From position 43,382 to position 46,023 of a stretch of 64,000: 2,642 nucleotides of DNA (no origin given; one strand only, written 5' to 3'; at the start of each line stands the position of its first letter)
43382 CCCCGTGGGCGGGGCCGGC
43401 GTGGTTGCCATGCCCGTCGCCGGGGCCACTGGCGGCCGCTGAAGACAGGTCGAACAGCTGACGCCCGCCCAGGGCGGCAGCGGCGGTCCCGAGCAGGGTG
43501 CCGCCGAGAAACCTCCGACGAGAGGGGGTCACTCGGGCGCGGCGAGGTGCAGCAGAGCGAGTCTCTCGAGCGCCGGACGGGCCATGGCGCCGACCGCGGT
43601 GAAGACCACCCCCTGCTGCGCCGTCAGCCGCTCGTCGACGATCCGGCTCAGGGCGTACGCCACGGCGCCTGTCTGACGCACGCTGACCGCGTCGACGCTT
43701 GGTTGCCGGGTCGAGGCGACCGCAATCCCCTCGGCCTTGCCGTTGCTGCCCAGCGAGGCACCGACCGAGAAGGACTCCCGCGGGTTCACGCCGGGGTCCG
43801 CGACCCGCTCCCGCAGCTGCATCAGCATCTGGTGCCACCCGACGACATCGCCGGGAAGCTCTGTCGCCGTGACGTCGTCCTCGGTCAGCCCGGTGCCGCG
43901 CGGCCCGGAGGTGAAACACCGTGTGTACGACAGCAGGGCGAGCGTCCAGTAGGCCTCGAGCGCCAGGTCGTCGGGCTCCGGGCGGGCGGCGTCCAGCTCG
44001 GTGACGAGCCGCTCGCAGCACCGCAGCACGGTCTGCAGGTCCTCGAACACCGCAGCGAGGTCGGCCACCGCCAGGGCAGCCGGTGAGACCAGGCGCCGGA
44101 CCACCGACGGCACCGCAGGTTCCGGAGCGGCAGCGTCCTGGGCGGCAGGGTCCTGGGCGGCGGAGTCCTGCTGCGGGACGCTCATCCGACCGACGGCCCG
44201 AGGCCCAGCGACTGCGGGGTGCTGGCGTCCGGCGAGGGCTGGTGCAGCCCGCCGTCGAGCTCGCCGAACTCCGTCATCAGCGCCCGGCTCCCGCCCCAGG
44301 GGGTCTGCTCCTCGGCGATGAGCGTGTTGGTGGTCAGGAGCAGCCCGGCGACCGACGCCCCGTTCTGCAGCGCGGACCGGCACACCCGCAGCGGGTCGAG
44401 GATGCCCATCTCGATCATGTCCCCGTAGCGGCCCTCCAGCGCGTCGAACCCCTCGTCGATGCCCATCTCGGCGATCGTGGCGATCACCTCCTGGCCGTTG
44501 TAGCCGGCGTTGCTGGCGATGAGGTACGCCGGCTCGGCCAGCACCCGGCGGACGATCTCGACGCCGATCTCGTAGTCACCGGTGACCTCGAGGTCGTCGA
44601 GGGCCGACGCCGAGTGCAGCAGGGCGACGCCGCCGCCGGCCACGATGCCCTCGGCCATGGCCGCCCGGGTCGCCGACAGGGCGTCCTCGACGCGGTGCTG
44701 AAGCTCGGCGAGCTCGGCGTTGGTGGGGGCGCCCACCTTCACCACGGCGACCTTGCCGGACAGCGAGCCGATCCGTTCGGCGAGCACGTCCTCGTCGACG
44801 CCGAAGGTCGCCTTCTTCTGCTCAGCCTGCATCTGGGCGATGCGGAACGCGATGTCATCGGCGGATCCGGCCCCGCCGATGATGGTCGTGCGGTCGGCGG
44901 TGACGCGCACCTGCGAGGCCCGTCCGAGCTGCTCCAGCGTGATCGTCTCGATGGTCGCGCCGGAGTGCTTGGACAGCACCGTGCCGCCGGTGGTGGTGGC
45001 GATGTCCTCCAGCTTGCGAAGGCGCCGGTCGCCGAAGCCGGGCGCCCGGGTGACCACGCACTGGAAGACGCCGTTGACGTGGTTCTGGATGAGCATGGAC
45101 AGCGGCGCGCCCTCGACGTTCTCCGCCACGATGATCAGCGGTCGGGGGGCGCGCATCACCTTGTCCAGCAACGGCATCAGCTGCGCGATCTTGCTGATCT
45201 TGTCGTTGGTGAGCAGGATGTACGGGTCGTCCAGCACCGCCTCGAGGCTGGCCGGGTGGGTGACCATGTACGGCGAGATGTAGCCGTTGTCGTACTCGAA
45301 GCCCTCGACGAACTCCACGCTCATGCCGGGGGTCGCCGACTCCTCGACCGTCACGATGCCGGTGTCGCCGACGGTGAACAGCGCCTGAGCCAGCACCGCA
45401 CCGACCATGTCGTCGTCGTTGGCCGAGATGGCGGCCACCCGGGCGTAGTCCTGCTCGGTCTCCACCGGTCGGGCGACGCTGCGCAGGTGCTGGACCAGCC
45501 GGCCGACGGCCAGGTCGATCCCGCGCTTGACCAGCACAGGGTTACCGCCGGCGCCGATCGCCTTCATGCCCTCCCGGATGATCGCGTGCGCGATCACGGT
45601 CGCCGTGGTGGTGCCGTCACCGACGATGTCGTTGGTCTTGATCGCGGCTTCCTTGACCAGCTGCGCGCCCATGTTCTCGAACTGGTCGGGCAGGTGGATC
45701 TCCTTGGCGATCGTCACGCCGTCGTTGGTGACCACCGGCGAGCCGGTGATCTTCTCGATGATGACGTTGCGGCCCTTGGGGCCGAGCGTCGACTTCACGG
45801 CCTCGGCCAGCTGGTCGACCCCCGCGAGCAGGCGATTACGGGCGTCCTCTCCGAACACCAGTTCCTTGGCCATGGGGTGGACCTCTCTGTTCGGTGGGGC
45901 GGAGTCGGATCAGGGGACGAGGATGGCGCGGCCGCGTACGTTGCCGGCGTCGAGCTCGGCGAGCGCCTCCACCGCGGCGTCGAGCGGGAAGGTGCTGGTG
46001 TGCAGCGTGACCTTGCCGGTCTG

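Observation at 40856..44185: SDIMO operon extended by translationally coupled hypothetical protein, multicopper oxidase, ZIP permease and Rieske lipoprotein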

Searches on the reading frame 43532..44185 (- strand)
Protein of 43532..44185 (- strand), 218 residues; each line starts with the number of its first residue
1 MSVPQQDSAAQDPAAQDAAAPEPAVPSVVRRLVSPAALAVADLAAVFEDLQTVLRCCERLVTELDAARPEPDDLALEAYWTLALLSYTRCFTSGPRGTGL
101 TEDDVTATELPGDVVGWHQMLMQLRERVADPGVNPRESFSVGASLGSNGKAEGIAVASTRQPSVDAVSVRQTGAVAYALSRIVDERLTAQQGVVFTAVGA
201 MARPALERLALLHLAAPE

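Call 5: search_protein_families(library=pfam, proteins=[window:43532-44185:-], max_evalue=0.01)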
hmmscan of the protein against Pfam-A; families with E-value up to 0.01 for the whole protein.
window:43532-44185:- (218 aa): 0 families

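Call 6: search_protein_families(library=ncbifam, proteins=[window:43532-44185:-], max_evalue=0.01)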
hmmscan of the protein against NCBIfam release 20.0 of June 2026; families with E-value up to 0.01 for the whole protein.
window:43532-44185:- (218 aa): 0 families

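Call 18: find_homologous_proteins(query=window:43532-44185:-, max_evalue=0.001)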
Query window:43532-44185:- (218 aa): 553 proteins with E <= 0.001 among 8000 candidates; the best 120 are listed.
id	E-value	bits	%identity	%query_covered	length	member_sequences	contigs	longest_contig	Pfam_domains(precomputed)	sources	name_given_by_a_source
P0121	6.4e-133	458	100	100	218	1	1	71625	-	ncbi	-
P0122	1.5e-114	398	88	100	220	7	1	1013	-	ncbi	-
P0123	5.3e-114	397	82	100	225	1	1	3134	-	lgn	-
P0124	1.1e-93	330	77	100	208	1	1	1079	-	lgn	-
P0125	1.7e-92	327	76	100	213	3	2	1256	-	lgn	-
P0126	1.8e-92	326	81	88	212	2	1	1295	-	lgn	-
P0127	2.2e-90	320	79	86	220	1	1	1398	-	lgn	-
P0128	7.0e-90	318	71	100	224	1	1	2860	-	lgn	-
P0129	1.7e-89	317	77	90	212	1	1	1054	-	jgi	jgi:hypothetical protein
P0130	2.4e-89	316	74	100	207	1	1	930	-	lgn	-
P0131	3.1e-89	316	77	90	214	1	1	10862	-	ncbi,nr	ncbi:MAG: hypothetical protein JWN17_461 [Frankiales bacterium]|nr:hypothetical protein [Frankiales 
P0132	8.2e-89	314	73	100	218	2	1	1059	-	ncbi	-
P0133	1.4e-88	314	79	88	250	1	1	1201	-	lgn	-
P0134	2.4e-88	313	78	89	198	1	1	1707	-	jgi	jgi:hypothetical protein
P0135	8.2e-88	311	76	90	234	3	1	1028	-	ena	-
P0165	5.3e-84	299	75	87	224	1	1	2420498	-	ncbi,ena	-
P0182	2.0e-81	290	73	86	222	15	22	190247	-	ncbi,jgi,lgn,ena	-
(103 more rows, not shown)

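Call 19: find_encoding_contigs(protein=P0182, flank=10000, max_places=6)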
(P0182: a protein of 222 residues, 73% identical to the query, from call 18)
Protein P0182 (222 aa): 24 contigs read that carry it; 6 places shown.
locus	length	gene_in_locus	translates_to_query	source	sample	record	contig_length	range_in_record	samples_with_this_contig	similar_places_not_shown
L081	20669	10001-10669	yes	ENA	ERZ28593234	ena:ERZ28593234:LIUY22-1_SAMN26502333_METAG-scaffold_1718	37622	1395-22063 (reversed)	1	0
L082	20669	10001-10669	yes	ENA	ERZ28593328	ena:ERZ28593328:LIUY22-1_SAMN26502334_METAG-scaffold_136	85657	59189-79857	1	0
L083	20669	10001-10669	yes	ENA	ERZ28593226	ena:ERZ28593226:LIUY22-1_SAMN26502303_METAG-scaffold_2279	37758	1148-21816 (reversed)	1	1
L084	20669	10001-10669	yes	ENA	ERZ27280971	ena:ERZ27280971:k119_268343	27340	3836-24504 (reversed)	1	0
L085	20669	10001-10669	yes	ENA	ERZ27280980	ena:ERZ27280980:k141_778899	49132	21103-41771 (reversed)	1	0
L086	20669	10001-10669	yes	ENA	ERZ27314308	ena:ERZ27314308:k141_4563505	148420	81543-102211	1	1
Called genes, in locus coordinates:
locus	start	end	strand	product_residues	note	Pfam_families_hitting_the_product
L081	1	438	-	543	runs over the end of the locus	PF01590:GAF, PF26965:MimR_N, PF26961:MimR, PF25601:AAA_lid_14, PF02954:HTH_8, PF13551:HTH_29 (weak), PF18024:HTH_50 (faint)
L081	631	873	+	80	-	-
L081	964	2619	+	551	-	PF02332:Phenol_Hydrox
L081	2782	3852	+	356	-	PF00111:Fer2, PF00970:FAD_binding_6, PF00175:NAD_binding_1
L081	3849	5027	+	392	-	PF02332:Phenol_Hydrox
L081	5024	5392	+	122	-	PF02406:MmoB_DmpM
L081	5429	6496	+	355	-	PF04909:Amidohydro_2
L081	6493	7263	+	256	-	PF01883:FeS_assembly_P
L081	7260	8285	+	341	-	PF08240:ADH_N, PF00107:ADH_zinc_N, PF13602:ADH_zinc_N_2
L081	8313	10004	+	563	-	PF00118:Cpn60_TCP1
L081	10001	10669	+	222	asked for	-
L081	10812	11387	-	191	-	PF02342:TerD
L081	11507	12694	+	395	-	PF03441:FAD_binding_7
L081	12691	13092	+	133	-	PF10013:DUF2256, PF11625:DUF3253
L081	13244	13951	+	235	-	PF01323:DSBA, PF13462:Thioredoxin_4 (weak)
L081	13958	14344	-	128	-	PF14110:DUF4282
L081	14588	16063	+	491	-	PF05960:DUF885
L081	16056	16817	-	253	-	PF00657:Lipase_GDSL, PF13472:Lipase_GDSL_2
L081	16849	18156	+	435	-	PF03109:ABC1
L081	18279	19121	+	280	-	-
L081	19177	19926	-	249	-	PF00378:ECH_1, PF16113:ECH_2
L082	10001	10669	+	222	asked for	-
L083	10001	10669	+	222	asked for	-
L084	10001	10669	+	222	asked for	-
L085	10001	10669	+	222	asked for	-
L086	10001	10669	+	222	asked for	-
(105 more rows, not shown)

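Call 20: find_encoding_contigs(protein=P0165, flank=10000, max_places=3)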
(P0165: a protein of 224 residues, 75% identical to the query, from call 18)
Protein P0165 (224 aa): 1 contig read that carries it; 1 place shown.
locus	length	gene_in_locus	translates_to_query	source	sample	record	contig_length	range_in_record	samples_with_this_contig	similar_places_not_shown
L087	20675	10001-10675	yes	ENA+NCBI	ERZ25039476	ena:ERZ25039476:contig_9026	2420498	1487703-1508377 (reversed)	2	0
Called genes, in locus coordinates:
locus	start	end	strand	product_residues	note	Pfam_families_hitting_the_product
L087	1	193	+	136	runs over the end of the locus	PF13581:HATPase_c_2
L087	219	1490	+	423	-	PF07690:MFS_1, PF12832:MFS_1_like (faint), PF00083:Sugar_tr (faint), PF07690:MFS_1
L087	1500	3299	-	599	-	PF26965:MimR_N, PF01590:GAF, PF26961:MimR, PF25601:AAA_lid_14, PF02954:HTH_8, PF18024:HTH_50 (faint)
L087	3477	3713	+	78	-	-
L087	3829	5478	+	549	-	PF02332:Phenol_Hydrox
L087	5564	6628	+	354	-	PF00111:Fer2, PF00970:FAD_binding_6, PF00175:NAD_binding_1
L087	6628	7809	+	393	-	PF02332:Phenol_Hydrox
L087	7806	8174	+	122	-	PF02406:MmoB_DmpM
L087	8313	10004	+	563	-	PF00118:Cpn60_TCP1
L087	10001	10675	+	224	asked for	-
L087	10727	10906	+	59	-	-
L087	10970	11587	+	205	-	PF13489:Methyltransf_23, PF01209:Ubie_methyltran (weak), PF08241:Methyltransf_11, PF08242:Methyltransf_12, PF13649:Methyltransf_25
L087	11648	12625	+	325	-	PF02126:PTE, PF04909:Amidohydro_2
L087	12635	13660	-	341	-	PF00756:Esterase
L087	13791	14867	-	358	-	PF00724:Oxidored_FMN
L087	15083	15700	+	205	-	PF01987:AIM24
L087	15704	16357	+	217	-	PF01987:AIM24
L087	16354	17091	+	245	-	PF01987:AIM24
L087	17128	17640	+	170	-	-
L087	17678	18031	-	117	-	-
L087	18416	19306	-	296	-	PF26340:DNA-SBD_ScoMcrA, PF13391:HNH_2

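Call 41: find_related_loci(query=A1, collection=metagenome_contigs, flank=10000)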
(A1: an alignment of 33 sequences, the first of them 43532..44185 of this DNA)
Query A1 (218 aa) in metagenome_contigs; peptide patterns used: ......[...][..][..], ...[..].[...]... (x = any residue, [..] = any of these).
231 stretches matched a pattern; 177 encode a relative of the query (tblastn E <= 1e-3); the best 80 are kept; 80 distinct loci.
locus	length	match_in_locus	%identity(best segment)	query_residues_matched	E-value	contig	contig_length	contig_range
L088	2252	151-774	71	4-217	3e-91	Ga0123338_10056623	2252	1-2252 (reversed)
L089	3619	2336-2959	71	4-217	4e-88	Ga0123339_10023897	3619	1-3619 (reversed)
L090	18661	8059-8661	71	16-218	1e-84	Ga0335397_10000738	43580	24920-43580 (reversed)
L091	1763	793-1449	64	13-217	6e-87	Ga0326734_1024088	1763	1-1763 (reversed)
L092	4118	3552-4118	71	26-214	1e-81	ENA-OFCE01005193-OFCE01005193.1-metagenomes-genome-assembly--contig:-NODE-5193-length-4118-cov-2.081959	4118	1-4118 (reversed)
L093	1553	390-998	68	1-217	5e-86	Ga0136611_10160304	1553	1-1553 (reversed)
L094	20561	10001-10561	72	27-215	1e-80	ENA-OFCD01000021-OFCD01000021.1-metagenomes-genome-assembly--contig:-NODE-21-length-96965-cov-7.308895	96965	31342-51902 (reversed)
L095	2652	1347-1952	67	1-214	4e-82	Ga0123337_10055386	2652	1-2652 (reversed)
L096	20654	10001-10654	68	5-218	2e-80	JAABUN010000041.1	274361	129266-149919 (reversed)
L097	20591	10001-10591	71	17-217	3e-78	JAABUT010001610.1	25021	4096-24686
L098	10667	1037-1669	57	8-216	7e-76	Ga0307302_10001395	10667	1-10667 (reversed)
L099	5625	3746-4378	57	8-216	6e-76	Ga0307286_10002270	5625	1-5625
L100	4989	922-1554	56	8-216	5e-75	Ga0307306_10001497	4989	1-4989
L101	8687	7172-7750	68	26-218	6e-75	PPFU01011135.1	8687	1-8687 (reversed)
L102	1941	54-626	59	26-216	4e-76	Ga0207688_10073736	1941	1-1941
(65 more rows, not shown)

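Call 45: predict_structure(alignment_id=A1)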
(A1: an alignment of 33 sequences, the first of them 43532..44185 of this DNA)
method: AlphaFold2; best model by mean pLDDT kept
length: 218 residues; sequences in the alignment: 33
mean_pLDDT: 87.3   pTM: 0.78
mean pLDDT of the five models: 87.3, 86.1, 84.4, 84.0, 82.3
residues with pLDDT >= 90: 145; 70-90: 48; 50-70: 12; < 50: 13
segments of 3 or more residues with pLDDT < 50: 1-11
pLDDT, mean of each block of 10 residues (from residue 1): 39 53 80 94 97 98 86 90 97 88 97 96 90 83 94 90 88 98 97 94 92 78
secondary structure, 60 per line:
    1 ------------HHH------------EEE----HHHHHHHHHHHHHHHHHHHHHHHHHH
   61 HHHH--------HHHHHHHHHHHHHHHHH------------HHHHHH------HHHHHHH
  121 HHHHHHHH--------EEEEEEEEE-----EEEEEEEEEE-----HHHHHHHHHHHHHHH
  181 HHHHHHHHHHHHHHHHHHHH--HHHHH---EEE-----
elements in order: E28-30 H35-64 H73-89 H102-107 H114-128 E137-145 E151-160 H166-200 H203-207 E211-213

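Call 61: search_dna_similar(query=window:43532-44185:-, collection=plasmids, mode=protein, max_evalue=0.001, max_rows=15)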
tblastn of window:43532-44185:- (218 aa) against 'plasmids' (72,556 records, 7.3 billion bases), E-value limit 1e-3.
No match.

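Call 85: list_cluster_members(proteins=[P0121, P0241, P0001])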
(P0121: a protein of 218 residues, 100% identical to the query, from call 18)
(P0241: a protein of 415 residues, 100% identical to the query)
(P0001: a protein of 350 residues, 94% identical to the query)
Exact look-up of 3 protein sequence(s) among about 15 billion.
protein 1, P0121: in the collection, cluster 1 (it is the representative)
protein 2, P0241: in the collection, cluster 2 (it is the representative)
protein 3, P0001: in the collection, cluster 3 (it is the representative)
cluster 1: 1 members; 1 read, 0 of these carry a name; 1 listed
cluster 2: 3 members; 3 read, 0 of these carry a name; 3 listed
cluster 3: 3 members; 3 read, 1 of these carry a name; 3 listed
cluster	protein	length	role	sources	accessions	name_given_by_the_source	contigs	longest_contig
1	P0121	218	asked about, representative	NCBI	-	-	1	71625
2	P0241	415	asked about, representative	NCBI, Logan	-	-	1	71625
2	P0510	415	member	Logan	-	-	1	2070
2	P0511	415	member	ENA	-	-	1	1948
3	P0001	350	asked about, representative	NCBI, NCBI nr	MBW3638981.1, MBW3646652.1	MAG: multicopper oxidase domain-containing protein [Actinobacteria bacterium] | multicopper oxidase domain-containing protein [Actinomycetota bacterium]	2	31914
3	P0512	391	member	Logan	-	-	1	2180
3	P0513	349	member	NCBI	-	-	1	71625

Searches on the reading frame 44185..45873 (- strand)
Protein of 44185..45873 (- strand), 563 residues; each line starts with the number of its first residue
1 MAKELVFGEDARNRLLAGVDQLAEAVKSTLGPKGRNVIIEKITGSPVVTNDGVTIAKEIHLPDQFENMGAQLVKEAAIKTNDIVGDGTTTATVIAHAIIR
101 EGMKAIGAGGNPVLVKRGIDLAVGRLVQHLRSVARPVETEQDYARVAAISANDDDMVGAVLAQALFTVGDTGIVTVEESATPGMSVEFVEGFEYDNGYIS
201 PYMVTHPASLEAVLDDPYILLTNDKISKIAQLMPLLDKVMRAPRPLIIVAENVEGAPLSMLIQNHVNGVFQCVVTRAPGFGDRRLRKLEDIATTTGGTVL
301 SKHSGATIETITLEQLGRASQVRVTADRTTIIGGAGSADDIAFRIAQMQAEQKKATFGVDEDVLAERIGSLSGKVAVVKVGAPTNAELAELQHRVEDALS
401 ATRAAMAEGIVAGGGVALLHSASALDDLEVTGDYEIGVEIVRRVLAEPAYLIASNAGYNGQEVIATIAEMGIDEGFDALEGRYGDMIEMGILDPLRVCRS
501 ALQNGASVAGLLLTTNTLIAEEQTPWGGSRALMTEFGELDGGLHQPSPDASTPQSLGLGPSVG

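Call 5: search_protein_families(library=pfam, proteins=[window:44185-45873:-], max_evalue=0.01)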
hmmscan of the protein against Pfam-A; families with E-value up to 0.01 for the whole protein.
window:44185-45873:- (563 aa): 1 family
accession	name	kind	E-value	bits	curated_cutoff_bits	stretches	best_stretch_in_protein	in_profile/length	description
PF00118.29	Cpn60_TCP1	-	7.6e-75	252.9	34.3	1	22-522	1-489/490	TCP-1/cpn60 chaperonin family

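Call 6: search_protein_families(library=ncbifam, proteins=[window:44185-45873:-], max_evalue=0.01)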
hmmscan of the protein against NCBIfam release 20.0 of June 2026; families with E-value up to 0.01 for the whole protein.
window:44185-45873:- (563 aa): 19 families
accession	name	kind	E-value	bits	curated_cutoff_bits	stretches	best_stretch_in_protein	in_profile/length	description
NF009489.0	PRK12851.1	subfamily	5.5e-206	685.1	464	1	1-524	2-526/541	chaperonin GroEL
NF009488.0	PRK12850.1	subfamily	5.7e-206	685.2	475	1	1-524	2-526/544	chaperonin GroEL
NF009487.0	PRK12849.1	subfamily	2e-199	663.4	352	1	1-525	1-526/543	chaperonin GroEL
NF000592.1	PRK00013.1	subfamily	2.2e-195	650.1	397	1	2-522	1-523/524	chaperonin GroEL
TIGR02348.1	GroEL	equivalog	4.4e-194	645.8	582.1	1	2-523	1-524/526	chaperonin GroEL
NF010704.0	PRK14104.1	subfamily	6e-161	536.4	1041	1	2-531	3-534/546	chaperonin GroEL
NF038369.1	GroEL3_Chlamy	exception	2.8e-62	211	600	1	9-516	10-503/506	variant chaperonin GroEL3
NF038370.1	GroEL2_Chlamy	exception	2.7e-45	155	600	1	24-522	24-522/533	variant chaperonin GroEL2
NF041082.2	thermosome_alpha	equivalog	3.4e-30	105.4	450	2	8-148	15-150/519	thermosome subunit alpha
NF041083.2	thermosome_beta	equivalog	3.1e-28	99.1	400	2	7-142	14-145/520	thermosome subunit beta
TIGR02339.1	thermosome_arch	subfamily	1.7e-24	86.5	671.1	2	7-143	13-146/521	thermosome subunit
TIGR02341.1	chap_CCT_beta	equivalog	6.4e-22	77.9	522.15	2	8-134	12-136/519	T-complex protein 1 subunit beta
TIGR02347.1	chap_CCT_zeta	equivalog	2.2e-20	72.7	587.15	2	18-142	24-144/531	T-complex protein 1 subunit zeta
TIGR02345.1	chap_CCT_eta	equivalog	5.1e-19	68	669.2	2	19-143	27-146/523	T-complex protein 1 subunit eta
TIGR02343.1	chap_CCT_epsi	equivalog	1.4e-16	60.2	710.5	1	7-143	24-156/532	T-complex protein 1 subunit epsilon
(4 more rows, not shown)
